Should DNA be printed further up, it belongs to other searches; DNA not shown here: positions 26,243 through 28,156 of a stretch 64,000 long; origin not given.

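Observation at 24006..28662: Lower-GC island holding only pentapeptide-repeat paralogues, wedged between a DosR-like regulator and its likely kinase/cydAB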

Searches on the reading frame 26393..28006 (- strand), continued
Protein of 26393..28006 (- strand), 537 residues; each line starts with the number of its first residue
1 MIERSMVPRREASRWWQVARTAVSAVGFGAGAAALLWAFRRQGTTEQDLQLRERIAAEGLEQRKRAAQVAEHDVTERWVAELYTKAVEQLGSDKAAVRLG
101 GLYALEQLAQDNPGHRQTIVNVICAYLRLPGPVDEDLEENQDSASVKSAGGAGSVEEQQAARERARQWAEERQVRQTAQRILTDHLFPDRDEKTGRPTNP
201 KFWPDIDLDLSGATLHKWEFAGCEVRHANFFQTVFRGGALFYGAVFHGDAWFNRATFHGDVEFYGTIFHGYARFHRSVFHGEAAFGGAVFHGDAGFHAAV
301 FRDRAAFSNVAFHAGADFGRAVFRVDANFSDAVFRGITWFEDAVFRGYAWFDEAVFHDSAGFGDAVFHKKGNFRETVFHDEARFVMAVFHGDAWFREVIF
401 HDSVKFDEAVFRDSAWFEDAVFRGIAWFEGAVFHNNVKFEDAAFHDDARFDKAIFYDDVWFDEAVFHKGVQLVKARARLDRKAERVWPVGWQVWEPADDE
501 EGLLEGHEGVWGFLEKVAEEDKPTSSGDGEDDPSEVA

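Call 100: get_annotated_region(hit=H6, flank=4000)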
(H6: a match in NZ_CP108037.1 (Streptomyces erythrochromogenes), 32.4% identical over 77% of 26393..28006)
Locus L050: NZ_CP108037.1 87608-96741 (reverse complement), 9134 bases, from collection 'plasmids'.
description: Streptomyces erythrochromogenes strain NBC_00303 plasmid unnamed1, complete sequence
organism: Streptomyces erythrochromogenes (NCBI taxid 285574)
taxonomy: Bacteria; Actinomycetota; Actinomycetes; Kitasatosporales; Streptomycetaceae; Streptomyces; Streptomyces erythrochromogenes
host: -; source: -; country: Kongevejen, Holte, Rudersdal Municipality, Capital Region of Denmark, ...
typing (MOB-suite, as given by PLSDB): non-mobilizable
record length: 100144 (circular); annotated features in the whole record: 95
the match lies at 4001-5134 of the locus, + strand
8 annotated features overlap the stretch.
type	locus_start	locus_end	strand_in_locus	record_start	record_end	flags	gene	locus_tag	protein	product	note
CDS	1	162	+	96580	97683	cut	-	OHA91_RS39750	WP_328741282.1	hypothetical protein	-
CDS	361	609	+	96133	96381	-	-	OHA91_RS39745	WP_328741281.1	hypothetical protein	-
CDS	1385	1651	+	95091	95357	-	-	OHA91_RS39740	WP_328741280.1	hypothetical protein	-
CDS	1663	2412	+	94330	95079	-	-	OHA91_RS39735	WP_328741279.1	helix-turn-helix domain-containing protein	-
CDS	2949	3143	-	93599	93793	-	-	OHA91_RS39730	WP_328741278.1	hypothetical protein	-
CDS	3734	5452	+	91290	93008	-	-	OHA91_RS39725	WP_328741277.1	pentapeptide repeat-containing protein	-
CDS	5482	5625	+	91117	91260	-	-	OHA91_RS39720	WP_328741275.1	hypothetical protein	-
CDS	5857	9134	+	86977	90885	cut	mobF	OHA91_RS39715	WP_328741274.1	MobF family relaxase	-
